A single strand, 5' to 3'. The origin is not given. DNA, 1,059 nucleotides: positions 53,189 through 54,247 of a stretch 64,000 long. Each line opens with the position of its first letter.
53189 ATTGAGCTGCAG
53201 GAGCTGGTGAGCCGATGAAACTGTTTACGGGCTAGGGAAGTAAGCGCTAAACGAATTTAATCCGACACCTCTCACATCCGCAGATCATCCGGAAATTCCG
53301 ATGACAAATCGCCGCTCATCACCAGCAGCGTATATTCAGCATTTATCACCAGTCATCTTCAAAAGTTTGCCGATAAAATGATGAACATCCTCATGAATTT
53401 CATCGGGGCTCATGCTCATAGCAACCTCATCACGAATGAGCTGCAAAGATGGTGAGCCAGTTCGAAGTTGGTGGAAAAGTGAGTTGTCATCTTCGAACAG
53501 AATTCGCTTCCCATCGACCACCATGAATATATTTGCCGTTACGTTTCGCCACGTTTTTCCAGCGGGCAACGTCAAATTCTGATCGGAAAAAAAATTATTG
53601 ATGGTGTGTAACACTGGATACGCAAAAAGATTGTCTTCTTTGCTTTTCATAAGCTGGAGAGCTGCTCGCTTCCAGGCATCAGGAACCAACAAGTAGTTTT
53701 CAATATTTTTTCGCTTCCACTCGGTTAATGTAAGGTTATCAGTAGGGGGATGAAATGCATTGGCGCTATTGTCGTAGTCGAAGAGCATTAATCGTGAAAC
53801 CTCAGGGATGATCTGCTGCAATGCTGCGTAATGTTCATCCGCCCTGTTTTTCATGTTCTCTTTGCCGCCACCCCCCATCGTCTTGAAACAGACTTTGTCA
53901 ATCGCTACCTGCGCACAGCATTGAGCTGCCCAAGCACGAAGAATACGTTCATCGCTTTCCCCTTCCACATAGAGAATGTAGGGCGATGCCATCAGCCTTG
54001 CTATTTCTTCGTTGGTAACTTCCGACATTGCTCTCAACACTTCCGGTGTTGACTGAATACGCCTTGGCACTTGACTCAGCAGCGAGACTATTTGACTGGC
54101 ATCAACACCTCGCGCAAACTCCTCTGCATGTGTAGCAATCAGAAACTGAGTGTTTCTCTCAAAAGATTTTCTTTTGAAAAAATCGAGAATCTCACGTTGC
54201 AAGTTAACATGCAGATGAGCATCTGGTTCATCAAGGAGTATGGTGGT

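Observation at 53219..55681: AT-rich insertion with a solitary ATPase-Toprim (OLD / fused-PARIS-like) defence candidate splits the nif cluster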

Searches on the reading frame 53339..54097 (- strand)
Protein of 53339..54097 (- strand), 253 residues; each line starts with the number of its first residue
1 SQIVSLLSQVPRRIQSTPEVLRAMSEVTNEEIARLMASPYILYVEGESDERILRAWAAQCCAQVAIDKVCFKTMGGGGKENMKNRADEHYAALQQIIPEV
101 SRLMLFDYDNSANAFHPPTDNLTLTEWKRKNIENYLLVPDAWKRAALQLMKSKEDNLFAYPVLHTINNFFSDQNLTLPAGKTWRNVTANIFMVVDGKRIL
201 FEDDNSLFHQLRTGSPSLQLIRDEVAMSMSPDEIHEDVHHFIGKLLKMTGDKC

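Call 6: search_protein_families(library=pfam, proteins=[window:53339-54097:-], max_evalue=10)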
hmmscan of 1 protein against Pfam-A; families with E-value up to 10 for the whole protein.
seq(253 aa): 0 families

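Call 7: search_protein_families(library=padloc, proteins=[window:53339-54097:-], max_evalue=10)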
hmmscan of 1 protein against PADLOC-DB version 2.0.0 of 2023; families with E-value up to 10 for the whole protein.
seq(253 aa): 1 family
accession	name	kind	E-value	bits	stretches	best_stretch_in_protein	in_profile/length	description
PDLC02981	AriAB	-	2e-05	21.4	1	38-150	430-535/694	-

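Call 47: search_solved_structures(query=A2, max_evalue=10, show_alignments=3)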
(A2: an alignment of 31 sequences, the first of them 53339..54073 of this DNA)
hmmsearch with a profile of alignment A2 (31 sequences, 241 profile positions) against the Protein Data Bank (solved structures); distinct sequences matched with E-value up to 10: 9.
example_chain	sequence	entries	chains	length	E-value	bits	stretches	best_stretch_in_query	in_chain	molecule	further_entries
2r6t_A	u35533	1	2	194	0.0056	19.7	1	194-237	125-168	Cobalamin adenosyltransferase PduO-like protein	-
3gaj_A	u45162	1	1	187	0.017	18.1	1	199-237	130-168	Cobalamin adenosyltransferase PduO-like protein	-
3ci1_A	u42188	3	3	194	0.018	18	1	203-237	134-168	Cobalamin adenosyltransferase PduO-like protein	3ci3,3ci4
2r6x_A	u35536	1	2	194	0.018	18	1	199-237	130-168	Cobalamin adenosyltransferase PduO-like protein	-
2nt8_A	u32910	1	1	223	0.029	17.3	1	200-237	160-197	Cobalamin adenosyltransferase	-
3gai_A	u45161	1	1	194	0.03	17.3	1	184-237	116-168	Cobalamin adenosyltransferase PduO-like protein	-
3gah_A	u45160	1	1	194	0.035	17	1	184-237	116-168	Cobalamin adenosyltransferase PduO-like protein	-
3goz_A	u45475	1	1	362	0.55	13.1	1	74-106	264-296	Leucine-rich repeat-containing protein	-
4xco_C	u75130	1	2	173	1.3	11.9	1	144-221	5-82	Signal recognition particle 54 kDa protein,signal sequence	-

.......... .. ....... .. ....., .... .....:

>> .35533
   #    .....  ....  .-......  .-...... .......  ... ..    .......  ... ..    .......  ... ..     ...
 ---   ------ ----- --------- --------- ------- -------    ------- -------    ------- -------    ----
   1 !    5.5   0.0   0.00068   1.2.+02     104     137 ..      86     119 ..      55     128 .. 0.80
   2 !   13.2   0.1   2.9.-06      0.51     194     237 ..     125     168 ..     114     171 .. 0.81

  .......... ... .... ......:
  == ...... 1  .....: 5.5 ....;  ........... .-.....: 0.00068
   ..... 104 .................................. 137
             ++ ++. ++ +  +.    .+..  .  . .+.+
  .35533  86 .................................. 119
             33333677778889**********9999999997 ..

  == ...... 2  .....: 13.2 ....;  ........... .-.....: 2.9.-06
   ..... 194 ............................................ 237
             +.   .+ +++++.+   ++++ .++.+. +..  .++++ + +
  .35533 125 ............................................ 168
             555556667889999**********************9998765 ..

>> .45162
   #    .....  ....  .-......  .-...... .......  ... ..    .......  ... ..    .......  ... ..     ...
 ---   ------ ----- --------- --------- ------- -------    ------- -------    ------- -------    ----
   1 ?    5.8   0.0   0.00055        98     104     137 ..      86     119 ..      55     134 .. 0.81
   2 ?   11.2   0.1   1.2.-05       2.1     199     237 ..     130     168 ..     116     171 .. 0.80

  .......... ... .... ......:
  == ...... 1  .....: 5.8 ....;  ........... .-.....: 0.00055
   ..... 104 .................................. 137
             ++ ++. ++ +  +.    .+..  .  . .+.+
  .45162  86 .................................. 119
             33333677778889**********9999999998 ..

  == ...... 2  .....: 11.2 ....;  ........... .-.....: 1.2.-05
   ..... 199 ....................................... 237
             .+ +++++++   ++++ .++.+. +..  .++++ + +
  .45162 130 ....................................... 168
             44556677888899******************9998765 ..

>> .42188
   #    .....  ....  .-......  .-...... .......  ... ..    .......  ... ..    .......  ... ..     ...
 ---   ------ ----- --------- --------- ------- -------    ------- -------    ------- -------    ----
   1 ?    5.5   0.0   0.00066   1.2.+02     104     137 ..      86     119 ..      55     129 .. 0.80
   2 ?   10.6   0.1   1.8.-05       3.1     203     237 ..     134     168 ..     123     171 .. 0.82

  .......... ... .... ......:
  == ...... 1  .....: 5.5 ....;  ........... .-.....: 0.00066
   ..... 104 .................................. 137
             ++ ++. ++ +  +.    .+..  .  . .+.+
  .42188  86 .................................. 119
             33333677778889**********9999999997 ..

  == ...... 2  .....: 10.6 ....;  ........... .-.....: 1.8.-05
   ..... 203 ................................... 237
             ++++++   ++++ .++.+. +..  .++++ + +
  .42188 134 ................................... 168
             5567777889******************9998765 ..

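Call 51: predict_structure(alignment_id=A2)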
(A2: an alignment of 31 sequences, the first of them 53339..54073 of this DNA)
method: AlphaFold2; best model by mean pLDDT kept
length: 245 residues; sequences in the alignment: 31
mean_pLDDT: 93.6   pTM: 0.88
mean pLDDT of the five models: 93.6, 93.5, 93.1, 92.4, 92.0
residues with pLDDT >= 90: 208; 70-90: 30; 50-70: 7; < 50: 0
segments of 3 or more residues with pLDDT < 50: none
pLDDT, mean of each block of 10 residues (from residue 1): 73 86 96 97 98 97 94 95 95 97 89 94 97 97 77 96 96 95 95 98 96 97 98 97 89
secondary structure, 60 per line:
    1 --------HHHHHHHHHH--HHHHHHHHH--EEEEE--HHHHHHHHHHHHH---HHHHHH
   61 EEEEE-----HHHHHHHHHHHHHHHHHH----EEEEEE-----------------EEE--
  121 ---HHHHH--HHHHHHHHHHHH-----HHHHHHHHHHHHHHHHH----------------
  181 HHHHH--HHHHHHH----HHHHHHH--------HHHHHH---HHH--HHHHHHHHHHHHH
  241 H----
elements in order: H9-18 H21-29 E32-36 H39-51 H55-60 E61-65 H71-88 E93-98 E116-118 H124-128 H131-142 H148-164 H181-185 H188-194 H199-205 H214-219 H228-241

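Call 55: fold_search(model_id=the predicted structure, library=pdb)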
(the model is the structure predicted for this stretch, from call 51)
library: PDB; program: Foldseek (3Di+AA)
matches with E <= 10: 363; with E <= 0.001: 2
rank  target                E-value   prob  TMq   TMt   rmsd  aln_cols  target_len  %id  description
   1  6njx                  4.2e-04  1.00  0.45  0.52   7.7       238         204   10  C-terminal region of the Xanthomonas campestris pv. campestris OLD protein phased with mercury (released 2019-08-07)
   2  6njw                  6.3e-04  1.00  0.42  0.48   7.8       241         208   12  C-terminal region of the Xanthomonas campestris pv. campestris OLD protein phased with platinum (released 2019-08-07)
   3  6njv                  1.1e-03  1.00  0.41  0.47   7.6       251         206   10  C-terminal region of the Xanthomonas campestris pv. campestris OLD protein phased with iodine (released 2019-08-07)
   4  6nk8_A                1.3e-03  1.00  0.44  0.52   6.7       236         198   12  C-terminal region of the Burkholderia pseudomallei OLD protein (released 2019-08-07)
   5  8ux9_A                1.6e-03  0.99  0.33  0.28  13.8       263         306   16  Asymmetric unit of the PARIS Immune Complex at 3.2 Angstrom Resolution (released 2024-09-18)
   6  6nk8_B                7.4e-03  1.00  0.43  0.50   7.0       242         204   11  C-terminal region of the Burkholderia pseudomallei OLD protein (released 2019-08-07)
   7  8v46_D                1.2e-02  0.90  0.32  0.27  13.9       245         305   16  CryoEM structure of AriA-AriB complex (Form I) (released 2024-06-26)
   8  8wy4_A                6.7e-02  0.63  0.29  0.18  16.1       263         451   11  GajA tetramer with ATP (released 2024-02-28)
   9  8tjy_A                9.7e-02  0.54  0.30  0.17  17.3       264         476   12  Structure of Gabija AB complex (released 2024-04-24)
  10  8sm3_A                1.2e-01  0.69  0.33  0.17  17.4       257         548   11  Structure of Bacillus cereus VD045 Gabija GajA-GajB Complex (released 2023-11-22)
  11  8x5i_C                1.4e-01  0.54  0.31  0.18  17.4       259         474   13  Structure of ATP/Mg2+ bound Gabija GajA (released 2024-02-28)
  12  8jq9_A                1.6e-01  0.41  0.29  0.18  16.9       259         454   10  Structure of Gabija GajA (released 2024-02-28)
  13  8j4t_A                1.8e-01  0.51  0.31  0.18  17.4       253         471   13  GajA-GajB complex (released 2024-02-21)
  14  9lp9_B                3.5e-01  0.23  0.29  0.12  17.5       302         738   10  The cryo-EM structure of retron Eco8 in a standby state (released 2025-11-19)
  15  9x94_J                3.7e-01  0.54  0.30  0.12   9.8       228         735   12  Apo Retron-Eco8 complex (released 2026-03-18)
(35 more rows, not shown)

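Call 84: search_protein_families(library=padloc, alignment_id=A2, max_evalue=0.001)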
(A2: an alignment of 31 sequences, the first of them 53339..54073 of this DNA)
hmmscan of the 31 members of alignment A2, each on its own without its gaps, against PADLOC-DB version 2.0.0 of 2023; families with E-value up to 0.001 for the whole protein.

A. member 1, window:53339-54073:- (245 aa): 1 family
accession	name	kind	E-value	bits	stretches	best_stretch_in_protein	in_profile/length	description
PDLC02981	AriAB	-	1.9e-05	21.5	1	30-142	430-535/694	-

B. families by the number of members that match (of 31 scanned): 2 families
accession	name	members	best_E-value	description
PDLC02981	AriAB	14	9.4e-08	-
PDLC02983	AriB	8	1.5e-08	-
